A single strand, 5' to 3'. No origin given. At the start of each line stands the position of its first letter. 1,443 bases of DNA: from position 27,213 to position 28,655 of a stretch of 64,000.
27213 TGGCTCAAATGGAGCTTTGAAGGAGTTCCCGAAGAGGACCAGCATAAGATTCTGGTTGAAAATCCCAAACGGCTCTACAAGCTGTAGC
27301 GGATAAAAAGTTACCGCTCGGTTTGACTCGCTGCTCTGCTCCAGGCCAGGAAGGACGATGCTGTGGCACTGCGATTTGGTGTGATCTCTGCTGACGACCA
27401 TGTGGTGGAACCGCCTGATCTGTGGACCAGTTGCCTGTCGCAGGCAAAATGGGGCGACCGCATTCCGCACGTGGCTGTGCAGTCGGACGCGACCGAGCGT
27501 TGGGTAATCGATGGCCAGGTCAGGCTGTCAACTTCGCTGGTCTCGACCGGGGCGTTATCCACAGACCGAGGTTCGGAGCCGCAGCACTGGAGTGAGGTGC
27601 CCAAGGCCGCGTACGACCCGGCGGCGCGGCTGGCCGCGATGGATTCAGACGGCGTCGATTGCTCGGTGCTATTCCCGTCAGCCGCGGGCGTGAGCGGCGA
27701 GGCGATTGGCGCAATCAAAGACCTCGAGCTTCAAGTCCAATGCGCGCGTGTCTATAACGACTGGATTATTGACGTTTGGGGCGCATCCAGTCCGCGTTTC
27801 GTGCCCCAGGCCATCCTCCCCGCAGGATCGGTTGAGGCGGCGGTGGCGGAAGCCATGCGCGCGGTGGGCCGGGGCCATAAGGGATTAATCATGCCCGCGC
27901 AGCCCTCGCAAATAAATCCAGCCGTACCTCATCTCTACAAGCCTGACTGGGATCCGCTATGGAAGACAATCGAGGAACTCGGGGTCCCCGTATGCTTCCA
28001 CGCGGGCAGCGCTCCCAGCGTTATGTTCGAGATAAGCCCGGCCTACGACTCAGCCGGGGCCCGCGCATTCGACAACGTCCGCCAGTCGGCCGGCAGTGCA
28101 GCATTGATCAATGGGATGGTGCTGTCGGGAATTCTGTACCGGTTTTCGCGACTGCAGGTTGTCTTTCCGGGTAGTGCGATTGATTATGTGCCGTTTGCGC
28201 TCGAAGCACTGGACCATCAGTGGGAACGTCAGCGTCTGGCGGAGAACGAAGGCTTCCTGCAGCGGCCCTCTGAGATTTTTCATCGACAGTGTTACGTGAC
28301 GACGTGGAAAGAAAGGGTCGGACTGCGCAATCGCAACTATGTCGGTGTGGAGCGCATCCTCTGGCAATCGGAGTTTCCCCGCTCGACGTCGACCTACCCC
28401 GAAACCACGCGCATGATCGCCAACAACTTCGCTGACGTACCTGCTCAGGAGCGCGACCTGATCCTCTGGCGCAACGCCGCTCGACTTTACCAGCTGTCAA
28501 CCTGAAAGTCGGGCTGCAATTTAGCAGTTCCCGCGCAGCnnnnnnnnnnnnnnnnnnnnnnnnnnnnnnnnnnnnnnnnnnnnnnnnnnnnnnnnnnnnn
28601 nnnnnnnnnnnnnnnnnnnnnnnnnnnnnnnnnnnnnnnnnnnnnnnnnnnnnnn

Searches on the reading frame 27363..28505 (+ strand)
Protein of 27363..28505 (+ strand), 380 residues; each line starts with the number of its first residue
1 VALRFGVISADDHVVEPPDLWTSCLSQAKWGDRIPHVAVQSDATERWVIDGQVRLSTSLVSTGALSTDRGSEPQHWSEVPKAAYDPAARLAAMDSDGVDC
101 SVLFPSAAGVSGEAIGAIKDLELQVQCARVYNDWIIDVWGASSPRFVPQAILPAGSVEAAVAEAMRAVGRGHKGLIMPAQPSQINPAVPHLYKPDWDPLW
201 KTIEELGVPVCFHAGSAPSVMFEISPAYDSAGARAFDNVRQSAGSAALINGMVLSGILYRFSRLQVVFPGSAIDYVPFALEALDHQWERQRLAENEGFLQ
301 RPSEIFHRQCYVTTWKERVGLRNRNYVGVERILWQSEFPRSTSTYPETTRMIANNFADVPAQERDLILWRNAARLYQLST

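Call 8: search_protein_families(library=pfam, proteins=[window:27363-28505:+])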
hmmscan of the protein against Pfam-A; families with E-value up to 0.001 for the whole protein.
window:27363-28505:+ (380 aa): 1 family
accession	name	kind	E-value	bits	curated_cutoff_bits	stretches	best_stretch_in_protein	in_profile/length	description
PF04909.20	Amidohydro_2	-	2.6e-23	83.7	26.4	1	78-378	13-289/289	Amidohydrolase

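Call 45: search_protein_families(library=ncbifam, proteins=[window:27363-28505:+], max_evalue=0.00001)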
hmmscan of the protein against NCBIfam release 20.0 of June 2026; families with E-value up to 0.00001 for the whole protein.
window:27363-28505:+ (380 aa): 0 families
